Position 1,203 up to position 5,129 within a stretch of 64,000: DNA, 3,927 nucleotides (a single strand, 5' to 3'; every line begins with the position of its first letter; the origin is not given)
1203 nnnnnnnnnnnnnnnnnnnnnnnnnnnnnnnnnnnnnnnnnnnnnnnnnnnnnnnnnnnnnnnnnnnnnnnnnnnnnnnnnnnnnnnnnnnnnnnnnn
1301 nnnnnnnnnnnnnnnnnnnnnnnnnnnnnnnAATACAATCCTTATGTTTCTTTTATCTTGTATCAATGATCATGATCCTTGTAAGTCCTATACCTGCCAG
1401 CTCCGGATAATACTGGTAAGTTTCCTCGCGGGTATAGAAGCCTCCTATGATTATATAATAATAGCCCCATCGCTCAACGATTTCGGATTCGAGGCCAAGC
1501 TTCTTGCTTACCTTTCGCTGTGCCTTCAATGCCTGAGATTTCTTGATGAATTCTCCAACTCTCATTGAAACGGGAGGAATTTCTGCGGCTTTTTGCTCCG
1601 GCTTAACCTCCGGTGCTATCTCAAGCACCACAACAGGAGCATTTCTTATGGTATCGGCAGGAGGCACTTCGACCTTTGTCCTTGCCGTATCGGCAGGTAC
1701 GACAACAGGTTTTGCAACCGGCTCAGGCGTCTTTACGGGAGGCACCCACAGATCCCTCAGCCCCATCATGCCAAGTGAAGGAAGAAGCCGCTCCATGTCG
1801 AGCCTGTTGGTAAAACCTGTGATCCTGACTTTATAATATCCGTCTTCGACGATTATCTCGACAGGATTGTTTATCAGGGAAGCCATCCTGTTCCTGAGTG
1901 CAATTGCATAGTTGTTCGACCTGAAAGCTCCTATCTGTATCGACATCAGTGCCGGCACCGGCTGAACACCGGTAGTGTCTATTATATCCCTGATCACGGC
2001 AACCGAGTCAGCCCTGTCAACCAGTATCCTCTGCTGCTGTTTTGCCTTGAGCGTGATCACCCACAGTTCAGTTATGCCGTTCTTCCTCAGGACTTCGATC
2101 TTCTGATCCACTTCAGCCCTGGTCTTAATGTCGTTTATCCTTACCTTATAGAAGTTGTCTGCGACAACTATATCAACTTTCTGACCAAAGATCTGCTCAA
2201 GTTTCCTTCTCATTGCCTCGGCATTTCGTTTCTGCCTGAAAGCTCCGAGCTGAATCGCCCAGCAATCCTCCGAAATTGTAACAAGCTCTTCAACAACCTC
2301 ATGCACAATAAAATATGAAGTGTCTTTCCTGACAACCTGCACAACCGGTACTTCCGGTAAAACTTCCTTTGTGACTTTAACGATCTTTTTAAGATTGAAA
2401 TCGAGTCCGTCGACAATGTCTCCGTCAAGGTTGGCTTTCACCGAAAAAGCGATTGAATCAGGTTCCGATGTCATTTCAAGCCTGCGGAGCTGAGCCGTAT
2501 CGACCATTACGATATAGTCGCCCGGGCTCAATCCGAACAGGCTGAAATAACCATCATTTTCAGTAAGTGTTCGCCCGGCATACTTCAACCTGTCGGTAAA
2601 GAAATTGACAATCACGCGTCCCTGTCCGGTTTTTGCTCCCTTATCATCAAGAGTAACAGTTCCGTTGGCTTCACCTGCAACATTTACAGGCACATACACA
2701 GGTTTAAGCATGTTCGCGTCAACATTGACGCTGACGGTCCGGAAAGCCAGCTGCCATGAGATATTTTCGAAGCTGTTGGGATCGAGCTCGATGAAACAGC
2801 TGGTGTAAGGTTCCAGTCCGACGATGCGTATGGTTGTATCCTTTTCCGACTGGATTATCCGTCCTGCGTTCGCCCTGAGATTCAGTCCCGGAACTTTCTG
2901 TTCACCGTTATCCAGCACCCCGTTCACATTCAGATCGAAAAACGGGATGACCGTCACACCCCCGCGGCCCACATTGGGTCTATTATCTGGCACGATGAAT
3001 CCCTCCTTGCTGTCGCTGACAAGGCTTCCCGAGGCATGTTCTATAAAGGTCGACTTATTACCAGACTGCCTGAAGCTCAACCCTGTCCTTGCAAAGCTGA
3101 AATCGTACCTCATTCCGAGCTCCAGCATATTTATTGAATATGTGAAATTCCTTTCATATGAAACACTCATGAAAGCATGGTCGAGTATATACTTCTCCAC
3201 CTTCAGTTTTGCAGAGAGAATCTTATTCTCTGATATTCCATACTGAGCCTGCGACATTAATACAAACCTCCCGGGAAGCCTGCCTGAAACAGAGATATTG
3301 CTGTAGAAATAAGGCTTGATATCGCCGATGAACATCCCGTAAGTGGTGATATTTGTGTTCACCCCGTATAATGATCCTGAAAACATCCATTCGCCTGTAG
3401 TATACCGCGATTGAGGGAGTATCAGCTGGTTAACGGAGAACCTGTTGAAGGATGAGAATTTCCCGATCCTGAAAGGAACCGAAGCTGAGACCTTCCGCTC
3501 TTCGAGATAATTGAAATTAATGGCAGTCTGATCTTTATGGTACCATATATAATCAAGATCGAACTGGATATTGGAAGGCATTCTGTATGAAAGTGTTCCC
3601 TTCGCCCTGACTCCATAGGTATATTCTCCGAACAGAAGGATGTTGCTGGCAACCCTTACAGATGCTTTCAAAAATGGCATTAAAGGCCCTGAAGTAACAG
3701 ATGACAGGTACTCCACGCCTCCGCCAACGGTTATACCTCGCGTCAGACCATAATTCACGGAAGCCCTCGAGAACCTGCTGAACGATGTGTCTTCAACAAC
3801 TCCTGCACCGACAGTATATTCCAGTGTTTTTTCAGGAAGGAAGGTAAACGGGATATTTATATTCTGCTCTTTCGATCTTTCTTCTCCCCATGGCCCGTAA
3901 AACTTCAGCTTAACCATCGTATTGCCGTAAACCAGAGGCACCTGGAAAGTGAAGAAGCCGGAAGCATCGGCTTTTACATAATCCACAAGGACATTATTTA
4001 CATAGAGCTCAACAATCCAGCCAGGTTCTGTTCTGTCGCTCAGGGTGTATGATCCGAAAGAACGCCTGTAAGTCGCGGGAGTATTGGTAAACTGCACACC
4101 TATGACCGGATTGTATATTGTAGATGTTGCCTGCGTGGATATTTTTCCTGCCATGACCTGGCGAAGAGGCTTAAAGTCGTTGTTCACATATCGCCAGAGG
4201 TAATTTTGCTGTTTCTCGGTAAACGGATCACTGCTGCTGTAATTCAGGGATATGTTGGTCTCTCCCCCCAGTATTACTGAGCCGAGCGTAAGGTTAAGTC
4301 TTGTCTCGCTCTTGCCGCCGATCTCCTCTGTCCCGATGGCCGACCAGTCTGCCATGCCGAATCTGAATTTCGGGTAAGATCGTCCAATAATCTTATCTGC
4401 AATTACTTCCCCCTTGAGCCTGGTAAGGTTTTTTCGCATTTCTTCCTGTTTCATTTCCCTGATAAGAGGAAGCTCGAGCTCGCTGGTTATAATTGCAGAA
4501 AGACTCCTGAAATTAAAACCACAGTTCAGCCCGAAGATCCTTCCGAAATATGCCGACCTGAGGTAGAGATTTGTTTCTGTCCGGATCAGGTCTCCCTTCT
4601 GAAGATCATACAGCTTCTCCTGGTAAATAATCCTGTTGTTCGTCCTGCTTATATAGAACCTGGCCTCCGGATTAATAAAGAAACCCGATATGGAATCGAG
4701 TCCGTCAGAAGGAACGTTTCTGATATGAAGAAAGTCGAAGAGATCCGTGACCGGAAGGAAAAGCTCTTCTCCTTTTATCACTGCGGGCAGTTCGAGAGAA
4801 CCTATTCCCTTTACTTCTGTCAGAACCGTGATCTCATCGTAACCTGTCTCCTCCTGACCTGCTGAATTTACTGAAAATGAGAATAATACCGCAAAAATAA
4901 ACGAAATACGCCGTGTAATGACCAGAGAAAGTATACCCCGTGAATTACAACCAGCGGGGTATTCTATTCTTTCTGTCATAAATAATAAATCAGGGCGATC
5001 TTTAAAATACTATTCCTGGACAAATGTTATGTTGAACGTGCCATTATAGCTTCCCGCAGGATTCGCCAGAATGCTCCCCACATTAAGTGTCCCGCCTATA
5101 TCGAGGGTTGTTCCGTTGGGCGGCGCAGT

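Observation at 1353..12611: Chaperone-usher-like fibre locus built from DUF4402 subunits in a Bacteroidota background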

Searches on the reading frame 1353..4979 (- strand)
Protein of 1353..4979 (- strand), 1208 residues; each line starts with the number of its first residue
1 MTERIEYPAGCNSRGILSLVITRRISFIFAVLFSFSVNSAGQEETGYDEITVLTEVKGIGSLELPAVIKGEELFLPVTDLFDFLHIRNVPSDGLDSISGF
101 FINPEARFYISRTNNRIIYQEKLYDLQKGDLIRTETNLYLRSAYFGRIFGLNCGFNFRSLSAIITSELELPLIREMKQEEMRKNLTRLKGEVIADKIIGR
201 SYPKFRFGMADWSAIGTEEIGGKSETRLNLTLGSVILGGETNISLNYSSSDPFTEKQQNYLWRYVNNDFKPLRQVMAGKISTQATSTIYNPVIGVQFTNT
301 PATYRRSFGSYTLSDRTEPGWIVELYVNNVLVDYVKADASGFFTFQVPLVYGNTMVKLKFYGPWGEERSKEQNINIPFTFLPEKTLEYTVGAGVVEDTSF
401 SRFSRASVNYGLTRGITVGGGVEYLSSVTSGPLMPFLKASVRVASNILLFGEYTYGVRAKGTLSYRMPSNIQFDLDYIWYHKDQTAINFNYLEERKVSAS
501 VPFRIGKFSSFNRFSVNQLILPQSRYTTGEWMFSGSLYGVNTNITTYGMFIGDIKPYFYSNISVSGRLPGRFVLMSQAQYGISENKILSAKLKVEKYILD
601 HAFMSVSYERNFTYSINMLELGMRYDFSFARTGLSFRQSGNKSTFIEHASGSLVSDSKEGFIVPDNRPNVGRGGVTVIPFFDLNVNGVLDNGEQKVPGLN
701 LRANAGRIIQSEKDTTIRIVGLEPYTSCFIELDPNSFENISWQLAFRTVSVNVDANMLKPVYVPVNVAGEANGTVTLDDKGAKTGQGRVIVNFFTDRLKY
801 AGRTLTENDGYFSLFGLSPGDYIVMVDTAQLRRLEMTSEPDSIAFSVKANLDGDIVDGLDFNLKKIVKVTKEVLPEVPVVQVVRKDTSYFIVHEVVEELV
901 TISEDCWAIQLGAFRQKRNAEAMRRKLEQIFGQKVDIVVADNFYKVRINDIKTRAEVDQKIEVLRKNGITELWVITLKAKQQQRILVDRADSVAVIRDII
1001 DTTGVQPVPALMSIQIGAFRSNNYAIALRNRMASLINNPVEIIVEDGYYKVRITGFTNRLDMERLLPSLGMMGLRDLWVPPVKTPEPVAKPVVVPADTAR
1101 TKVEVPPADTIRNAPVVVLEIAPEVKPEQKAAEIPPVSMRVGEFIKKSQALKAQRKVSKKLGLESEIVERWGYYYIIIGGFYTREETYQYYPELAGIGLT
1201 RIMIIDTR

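Call 3: search_protein_families(library=pfam, proteins=[window:1353-4979:-], max_evalue=0.1)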
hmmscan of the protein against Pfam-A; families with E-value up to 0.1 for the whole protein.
window:1353-4979:- (1208 aa): 3 families
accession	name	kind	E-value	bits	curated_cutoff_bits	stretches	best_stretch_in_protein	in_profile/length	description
PF05036.18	SPOR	-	2.8e-23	82.5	21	2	907-969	5-70/76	SPOR domain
PF17210.9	SdrD_B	-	4.7e-05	24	29.7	1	779-830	18-68/112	SdrD B-like domain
PF13620.12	CarboxypepD_reg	-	0.011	16.5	32.3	0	800-827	28-55/82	Carboxypeptidase regulatory-like domain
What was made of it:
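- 2385..2999 (-): Two C-terminal beta-sandwich domains (about residues 661-865). The second resembles SdrD_B / CarboxypepD_reg. Pfam sub-threshold SdrD_B at residues 779-830 (call 3).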

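Call 6: search_protein_families(library=ncbifam, proteins=[window:1353-4979:-], max_evalue=0.1)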
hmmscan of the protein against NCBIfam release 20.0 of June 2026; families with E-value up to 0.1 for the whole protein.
window:1353-4979:- (1208 aa): 4 families
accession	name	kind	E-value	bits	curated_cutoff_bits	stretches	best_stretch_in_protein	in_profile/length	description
NF047735.1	MPL36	exception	2.9e-14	53.4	430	2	899-969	228-298/305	RlpA family plasminogen-binding lipoprotein MPL36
TIGR02223.1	ftsN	equivalog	3.9e-12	46.3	107.65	1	904-972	226-295/299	cell division protein FtsN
NF007953.1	PRK10672.1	equivalog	1.6e-06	27.9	201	1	903-952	287-336/362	endolytic peptidoglycan transglycosylase RlpA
NF008179.0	PRK10927.1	equivalog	0.043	13.3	525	0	904-971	245-311/319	cell division protein FtsN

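Call 9: search_solved_structures(query=window:1353-4979:-, max_evalue=10)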
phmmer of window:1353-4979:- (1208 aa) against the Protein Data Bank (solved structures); distinct sequences matched with E-value up to 10: 2.
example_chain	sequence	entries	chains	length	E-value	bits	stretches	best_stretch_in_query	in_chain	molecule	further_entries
1x60_A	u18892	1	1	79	0.083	14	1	902-960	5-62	Sporulation-specific N-acetylmuramoyl-L-alanine amidase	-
1uta_A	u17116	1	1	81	1.2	10.1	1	904-970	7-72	CELL DIVISION PROTEIN FTSN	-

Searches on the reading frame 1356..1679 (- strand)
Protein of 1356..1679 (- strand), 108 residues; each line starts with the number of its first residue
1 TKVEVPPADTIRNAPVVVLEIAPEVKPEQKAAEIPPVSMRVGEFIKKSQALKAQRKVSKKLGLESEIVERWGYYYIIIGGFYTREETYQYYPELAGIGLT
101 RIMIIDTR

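Call 92: search_protein_families(library=pfam, proteins=[window:1356-1679:-], max_evalue=0.01)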
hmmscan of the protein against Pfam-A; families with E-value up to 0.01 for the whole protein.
window:1356-1679:- (108 aa): 1 family
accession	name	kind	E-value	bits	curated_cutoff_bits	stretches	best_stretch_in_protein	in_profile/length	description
PF05036.18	SPOR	-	0.0046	17.7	21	0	40-94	8-64/76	SPOR domain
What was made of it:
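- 1398..1562 (-): SPOR-like repeat 3 (about residues 1140-1194), below threshold. PF05036, 17.7 bits against a cut-off of 21, E 0.0046 (call 92).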

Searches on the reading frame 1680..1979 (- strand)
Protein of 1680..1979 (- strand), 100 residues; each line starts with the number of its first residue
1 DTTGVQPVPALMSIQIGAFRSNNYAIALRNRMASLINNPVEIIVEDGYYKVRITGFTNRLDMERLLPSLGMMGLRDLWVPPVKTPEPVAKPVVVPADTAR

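Call 92: search_protein_families(library=pfam, proteins=[window:1680-1979:-], max_evalue=0.01)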
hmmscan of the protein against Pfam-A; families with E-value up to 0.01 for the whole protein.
window:1680-1979:- (100 aa): 1 family
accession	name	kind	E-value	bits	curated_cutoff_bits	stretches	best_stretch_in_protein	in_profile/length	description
PF05036.18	SPOR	-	2.1e-07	31.6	21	1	13-70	6-65/76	SPOR domain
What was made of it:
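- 1770..1943 (-): SPOR repeat 2 (about residues 1013-1070). PF05036, 31.6 bits against a cut-off of 21 (call 92).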

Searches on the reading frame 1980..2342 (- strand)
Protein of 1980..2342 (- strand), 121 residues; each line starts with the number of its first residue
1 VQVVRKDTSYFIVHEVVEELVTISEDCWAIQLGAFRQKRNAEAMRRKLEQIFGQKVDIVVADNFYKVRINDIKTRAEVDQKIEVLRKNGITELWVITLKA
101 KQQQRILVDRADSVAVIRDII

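Call 92: search_protein_families(library=pfam, proteins=[window:1980-2342:-], max_evalue=0.01)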
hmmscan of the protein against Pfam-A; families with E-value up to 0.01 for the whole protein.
window:1980-2342:- (121 aa): 1 family
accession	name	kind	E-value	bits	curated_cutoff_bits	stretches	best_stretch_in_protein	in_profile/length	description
PF05036.18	SPOR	-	2.1e-12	47.6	21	1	28-90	5-70/76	SPOR domain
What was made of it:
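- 2073..2261 (-): SPOR repeat 1 (residues 907-969). PF05036, 47.6 bits, E 2.1e-12 (call 92).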
